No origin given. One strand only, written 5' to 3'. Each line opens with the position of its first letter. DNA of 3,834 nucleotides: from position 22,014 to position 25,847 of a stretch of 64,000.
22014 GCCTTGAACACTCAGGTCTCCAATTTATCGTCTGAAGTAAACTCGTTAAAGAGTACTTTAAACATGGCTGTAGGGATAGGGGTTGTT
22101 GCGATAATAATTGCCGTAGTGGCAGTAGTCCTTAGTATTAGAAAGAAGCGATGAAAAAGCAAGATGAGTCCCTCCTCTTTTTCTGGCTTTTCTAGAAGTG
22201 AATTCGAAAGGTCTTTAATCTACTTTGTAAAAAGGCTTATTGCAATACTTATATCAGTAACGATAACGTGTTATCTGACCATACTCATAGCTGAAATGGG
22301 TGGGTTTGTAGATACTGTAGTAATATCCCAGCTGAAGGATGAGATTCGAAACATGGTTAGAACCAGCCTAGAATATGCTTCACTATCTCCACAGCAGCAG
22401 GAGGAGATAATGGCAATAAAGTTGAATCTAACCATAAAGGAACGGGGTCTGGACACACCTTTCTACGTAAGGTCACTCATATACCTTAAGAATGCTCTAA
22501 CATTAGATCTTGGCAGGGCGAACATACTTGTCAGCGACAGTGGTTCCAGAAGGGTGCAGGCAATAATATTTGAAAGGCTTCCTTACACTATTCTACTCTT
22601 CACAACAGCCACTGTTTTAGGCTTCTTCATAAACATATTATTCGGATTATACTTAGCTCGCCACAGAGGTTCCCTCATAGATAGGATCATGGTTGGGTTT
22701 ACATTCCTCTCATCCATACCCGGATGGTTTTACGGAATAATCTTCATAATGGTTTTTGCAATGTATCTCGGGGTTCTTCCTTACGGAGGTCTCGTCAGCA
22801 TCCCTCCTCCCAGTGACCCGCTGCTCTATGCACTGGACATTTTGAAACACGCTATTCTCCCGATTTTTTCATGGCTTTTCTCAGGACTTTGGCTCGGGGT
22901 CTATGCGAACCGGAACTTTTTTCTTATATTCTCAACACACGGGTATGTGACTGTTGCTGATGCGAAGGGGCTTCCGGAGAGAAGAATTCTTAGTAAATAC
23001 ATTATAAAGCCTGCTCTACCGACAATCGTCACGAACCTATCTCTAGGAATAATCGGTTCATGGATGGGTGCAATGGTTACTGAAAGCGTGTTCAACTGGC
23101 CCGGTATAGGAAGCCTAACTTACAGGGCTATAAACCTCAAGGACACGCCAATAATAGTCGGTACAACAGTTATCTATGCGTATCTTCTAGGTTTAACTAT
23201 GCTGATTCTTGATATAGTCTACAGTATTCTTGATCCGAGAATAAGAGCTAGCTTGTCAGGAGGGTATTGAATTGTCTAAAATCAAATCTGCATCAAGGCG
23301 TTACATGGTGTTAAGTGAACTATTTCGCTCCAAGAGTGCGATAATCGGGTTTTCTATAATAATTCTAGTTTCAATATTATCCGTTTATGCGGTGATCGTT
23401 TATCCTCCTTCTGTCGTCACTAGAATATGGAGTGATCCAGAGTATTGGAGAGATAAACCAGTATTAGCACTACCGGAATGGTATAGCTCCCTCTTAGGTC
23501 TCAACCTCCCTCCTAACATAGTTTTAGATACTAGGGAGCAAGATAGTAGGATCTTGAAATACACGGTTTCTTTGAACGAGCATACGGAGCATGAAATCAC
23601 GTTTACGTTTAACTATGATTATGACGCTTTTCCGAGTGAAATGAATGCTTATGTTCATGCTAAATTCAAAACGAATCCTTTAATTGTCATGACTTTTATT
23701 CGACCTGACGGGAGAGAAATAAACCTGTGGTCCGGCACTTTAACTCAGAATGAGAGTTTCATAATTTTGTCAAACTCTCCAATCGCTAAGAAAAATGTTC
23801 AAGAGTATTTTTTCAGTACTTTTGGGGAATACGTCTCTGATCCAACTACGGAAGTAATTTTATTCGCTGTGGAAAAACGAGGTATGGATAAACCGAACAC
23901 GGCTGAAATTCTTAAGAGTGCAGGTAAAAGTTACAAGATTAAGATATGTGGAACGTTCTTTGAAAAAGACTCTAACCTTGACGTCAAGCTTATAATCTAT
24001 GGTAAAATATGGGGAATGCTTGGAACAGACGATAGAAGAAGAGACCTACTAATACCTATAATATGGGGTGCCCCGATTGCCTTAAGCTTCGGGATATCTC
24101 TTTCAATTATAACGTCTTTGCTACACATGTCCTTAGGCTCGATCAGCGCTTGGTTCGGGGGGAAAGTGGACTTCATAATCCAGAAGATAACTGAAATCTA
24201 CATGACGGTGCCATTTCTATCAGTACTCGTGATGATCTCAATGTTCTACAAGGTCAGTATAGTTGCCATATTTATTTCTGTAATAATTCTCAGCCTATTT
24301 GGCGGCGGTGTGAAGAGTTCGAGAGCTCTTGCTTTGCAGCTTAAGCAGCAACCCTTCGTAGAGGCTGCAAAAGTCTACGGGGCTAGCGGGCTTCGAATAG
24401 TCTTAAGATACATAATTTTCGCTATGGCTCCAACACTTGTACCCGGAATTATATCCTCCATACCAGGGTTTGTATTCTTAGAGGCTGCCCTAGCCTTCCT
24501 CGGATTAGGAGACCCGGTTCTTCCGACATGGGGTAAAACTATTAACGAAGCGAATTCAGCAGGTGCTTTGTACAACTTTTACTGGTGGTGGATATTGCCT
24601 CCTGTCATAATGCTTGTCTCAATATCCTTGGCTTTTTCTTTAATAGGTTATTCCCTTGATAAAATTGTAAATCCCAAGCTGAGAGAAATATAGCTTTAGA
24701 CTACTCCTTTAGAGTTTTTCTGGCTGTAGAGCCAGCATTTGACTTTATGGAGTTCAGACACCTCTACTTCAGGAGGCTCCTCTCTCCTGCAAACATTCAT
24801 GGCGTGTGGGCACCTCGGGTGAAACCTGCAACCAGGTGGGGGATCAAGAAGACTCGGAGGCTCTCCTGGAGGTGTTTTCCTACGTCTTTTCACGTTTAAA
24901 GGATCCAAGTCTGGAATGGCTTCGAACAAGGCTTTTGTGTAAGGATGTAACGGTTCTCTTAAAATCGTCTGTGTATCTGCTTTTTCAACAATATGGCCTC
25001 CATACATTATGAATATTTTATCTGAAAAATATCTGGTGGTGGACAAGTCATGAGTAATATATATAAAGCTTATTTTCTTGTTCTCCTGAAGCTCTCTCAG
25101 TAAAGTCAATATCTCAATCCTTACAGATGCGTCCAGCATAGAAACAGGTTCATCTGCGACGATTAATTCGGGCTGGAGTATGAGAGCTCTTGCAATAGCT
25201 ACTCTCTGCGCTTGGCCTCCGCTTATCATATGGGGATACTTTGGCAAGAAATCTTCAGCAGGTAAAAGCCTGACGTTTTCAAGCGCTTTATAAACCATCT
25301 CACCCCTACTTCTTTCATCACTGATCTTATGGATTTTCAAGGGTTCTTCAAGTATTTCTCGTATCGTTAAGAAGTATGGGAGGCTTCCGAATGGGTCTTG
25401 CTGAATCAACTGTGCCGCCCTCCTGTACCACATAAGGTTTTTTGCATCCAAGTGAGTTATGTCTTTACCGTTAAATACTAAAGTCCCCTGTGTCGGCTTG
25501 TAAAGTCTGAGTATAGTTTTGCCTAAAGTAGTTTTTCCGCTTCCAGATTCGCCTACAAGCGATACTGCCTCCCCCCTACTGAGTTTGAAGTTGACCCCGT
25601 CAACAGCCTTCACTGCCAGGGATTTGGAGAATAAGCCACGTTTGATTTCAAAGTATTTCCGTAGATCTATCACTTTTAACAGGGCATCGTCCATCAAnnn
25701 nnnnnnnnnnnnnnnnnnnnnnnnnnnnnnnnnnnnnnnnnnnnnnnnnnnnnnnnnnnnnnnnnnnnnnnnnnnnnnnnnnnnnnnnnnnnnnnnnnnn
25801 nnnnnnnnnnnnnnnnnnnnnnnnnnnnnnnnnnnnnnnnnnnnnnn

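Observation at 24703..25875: Identical 168-bp segments form the 3' ends of the two adjacent ABC ATPase genes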

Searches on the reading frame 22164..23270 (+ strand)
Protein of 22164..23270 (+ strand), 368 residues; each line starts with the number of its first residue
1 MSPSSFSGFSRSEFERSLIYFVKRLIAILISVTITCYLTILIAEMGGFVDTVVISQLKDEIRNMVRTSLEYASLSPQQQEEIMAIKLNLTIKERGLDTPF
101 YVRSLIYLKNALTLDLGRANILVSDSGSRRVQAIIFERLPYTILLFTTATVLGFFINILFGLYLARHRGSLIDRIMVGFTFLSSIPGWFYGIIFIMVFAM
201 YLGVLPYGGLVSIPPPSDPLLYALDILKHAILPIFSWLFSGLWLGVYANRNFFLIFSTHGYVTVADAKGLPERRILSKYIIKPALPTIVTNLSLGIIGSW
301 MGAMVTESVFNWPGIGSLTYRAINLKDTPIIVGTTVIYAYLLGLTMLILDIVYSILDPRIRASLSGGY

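Call 5: search_protein_families(library=pfam, proteins=[window:22164-23270:+])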
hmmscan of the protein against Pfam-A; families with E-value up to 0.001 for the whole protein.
window:22164-23270:+ (368 aa): 1 family
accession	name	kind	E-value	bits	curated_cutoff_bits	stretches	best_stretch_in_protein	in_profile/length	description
PF00528.27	BPD_transp_1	-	2.5e-27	96.2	26.4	1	158-361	2-183/184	Binding-protein-dependent transport system inner membrane component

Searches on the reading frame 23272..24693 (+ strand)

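Call 5: search_protein_families(library=pfam, proteins=[window:23272-24693:+])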
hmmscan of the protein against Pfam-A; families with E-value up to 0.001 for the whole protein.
window:23272-24693:+ (473 aa): 1 family
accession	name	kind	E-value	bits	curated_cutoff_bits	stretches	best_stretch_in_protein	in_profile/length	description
PF00528.27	BPD_transp_1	-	4.7e-18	66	26.4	1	287-471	3-183/184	Binding-protein-dependent transport system inner membrane component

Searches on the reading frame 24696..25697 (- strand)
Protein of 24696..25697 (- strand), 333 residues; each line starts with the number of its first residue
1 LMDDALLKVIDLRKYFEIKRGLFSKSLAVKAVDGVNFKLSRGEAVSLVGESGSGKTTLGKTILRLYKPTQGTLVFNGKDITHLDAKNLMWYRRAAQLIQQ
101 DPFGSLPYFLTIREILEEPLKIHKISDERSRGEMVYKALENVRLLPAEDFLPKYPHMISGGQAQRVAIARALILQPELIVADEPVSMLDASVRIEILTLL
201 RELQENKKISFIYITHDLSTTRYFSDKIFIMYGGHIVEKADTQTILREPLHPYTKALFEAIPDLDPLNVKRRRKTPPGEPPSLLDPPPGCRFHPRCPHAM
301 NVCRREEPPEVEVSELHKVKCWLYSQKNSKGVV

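Call 5: search_protein_families(library=pfam, proteins=[window:24696-25697:-])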
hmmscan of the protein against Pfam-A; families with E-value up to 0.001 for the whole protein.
window:24696-25697:- (333 aa): 5 families
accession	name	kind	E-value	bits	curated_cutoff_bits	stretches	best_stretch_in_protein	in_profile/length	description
PF00005.33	ABC_tran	-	4.6e-31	108.7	25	1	33-185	2-136/137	ABC transporter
PF08352.17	oligo_HPY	-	5.9e-21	75.1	27.1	1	237-303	1-65/65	Oligopeptide/dipeptide transporter, C-terminal region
PF13191.12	AAA_16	-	0.00011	23.2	32.6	1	41-103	23-88/167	AAA ATPase domain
PF13304.12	AAA_21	-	0.00045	20.8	27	0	165-218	244-300/304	AAA domain, putative AbiEii toxin, Type IV TA system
PF13401.12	AAA_22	-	0.00053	20.7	27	0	44-213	7-120/130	AAA domain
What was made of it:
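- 24703..24870 (-): Repeat copy 1: the 3' end of the OppF-like gene. It encodes the C-terminal [4Fe-4S]-type module, from PGEPPS through the four Cys to KGV. It lies in the C-terminal half of the oligo_HPY domain and beyond (call 5).
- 24696..25697 (-): OppF-like ABC ATPase gene, 333 aa from a TTG start. The likely start is the ATG one codon later, which overlaps the OppD stop (TGATG). Pfam ABC_tran 4.6e-31 and oligo_HPY 5.9e-21 (call 5).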

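Call 6: find_related_loci(query=window:24696-25697:-, collection=genome_contigs, flank=6000)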
Query window:24696-25697:- (333 aa) in genome_contigs; peptide patterns used: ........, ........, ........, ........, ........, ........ (x = any residue, [..] = any of these).
77 stretches matched a pattern; 14 encode a relative of the query (tblastn E <= 1e-3); 14 distinct loci.
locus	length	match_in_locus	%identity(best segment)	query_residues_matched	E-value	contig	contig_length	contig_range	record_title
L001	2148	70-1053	86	3-331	0e+0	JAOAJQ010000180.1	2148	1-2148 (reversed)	MAG: Crenarchaeota archaeon isolate SKW236 NODE_179_length_2148_cov_3.343795, whole genome shotgun sequence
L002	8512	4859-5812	52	6-324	2e-108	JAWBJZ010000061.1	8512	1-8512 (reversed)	MAG: Candidatus Caldarchaeum sp. isolate GXS_201709_bins_78 GXS_201709_bins_78_scaffold_61, whole genome shotgun sequenc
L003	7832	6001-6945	51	6-321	9e-104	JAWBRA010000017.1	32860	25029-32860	MAG: Candidatus Caldarchaeum sp. isolate JZ-1_201705_bins_59 JZ-1_201705_bins_59_scaffold_17, whole genome shotgun seque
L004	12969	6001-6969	51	1-324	3e-104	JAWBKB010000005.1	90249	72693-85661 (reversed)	MAG: Candidatus Caldarchaeum sp. isolate GXS_201803_bins_40 GXS_201803_bins_40_scaffold_5, whole genome shotgun sequence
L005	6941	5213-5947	36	31-272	4e-42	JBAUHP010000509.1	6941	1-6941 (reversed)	MAG: Albidovulum sp. isolate MFD03264_ilm_asm_bin2 k127_61150, whole genome shotgun sequence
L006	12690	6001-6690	29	5-249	6e-24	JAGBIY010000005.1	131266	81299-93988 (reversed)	MAG: Treponema sp. isolate RGIG9161 Water_deer_Reticulum-3__c301, whole genome shotgun sequence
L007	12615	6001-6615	32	10-220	7e-23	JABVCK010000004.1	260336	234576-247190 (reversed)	MAG: Bacillota bacterium isolate Ch29 Scaffold6, whole genome shotgun sequence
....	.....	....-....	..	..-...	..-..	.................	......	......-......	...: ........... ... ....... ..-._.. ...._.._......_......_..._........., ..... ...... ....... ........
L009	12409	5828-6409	27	33-231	1e-14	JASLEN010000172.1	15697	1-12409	MAG: Dysgonomonas sp. isolate SHSU.bins.221 k141_9803465, whole genome shotgun sequence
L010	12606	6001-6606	26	20-237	1e-14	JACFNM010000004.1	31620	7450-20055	MAG: Chitinophagaceae bacterium isolate BROCD024 NODE_1175_length_31620_cov_5.169840, whole genome shotgun sequence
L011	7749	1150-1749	24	30-245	1e-12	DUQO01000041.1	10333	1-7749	MAG TPA_asm: Mollicutes bacterium isolate AS08sgBPME_408 218357_AS08, whole genome shotgun sequence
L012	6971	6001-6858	26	35-236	3e-9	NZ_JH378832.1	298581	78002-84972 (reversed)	Johnsonella ignava ATCC 51276 supercont1.4, whole genome shotgun sequence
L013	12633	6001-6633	25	28-234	5e-8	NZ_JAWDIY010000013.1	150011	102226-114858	Diplocloster hominis strain CSJ-3 CSJ-3_ctg013, whole genome shotgun sequence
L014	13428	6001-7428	30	33-228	2e-11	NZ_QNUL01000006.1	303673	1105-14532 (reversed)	Dyadobacter luteus strain RS19 scaffold6, whole genome shotgun sequence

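Call 44: find_homologous_proteins(query=window:24696-25697:-, max_evalue=1e-60)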
Query window:24696-25697:- (333 aa): 7907 proteins with E <= 1e-60 among 8000 candidates; the best 120 are listed.
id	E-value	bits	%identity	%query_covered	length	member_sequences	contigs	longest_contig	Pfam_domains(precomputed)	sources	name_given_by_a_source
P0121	2.1e-208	709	93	100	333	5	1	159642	PF00005.34,PF08352.18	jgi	-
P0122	3.7e-202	689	91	100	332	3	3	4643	PF00005.34,PF08352.18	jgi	jgi:peptide/nickel transport system ATP-binding protein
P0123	1.6e-190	651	86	100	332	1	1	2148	PF00005.34,PF13401.13,PF08352.18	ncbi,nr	ncbi:MAG: ABC transporter ATP-binding protein [Crenarchaeota archaeon]|nr:ABC transporter ATP-bindin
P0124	8.5e-190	648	85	100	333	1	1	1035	PF00005.34,PF08352.18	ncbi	-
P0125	1.6e-187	641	84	99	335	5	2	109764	PF00005.34,PF08352.18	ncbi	ncbi:MAG: ABC transporter ATP-binding protein [Thermoproteota archaeon]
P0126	1.8e-187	641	84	99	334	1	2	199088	PF00005.34,PF08352.18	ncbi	ncbi:MAG: ABC transporter ATP-binding protein [Thermoproteota archaeon]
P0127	9.0e-155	533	71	98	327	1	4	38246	PF00005.34,PF08352.18,PF13304.13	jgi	jgi:peptide/nickel transport system ATP-binding protein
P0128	9.0e-155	533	71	98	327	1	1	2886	PF00005.34,PF08352.18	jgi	jgi:peptide/nickel transport system ATP-binding protein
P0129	1.2e-154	533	71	98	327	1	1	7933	PF00005.34,PF08352.18,PF13304.13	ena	-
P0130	1.2e-154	533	71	98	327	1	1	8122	PF00005.34,PF08352.18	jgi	-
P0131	1.2e-154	533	70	98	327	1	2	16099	PF00005.34,PF08352.18,PF13304.13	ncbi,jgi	jgi:peptide/nickel transport system ATP-binding protein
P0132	1.6e-154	532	70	98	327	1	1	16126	PF00005.34,PF08352.18,PF13304.13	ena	-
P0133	2.4e-154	532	70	98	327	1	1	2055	PF00005.34,PF08352.18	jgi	-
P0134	6.0e-154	530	70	98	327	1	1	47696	PF00005.34,PF08352.18,PF13304.13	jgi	jgi:peptide/nickel transport system ATP-binding protein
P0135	1.7e-153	529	70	98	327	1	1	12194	PF00005.34,PF08352.18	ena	-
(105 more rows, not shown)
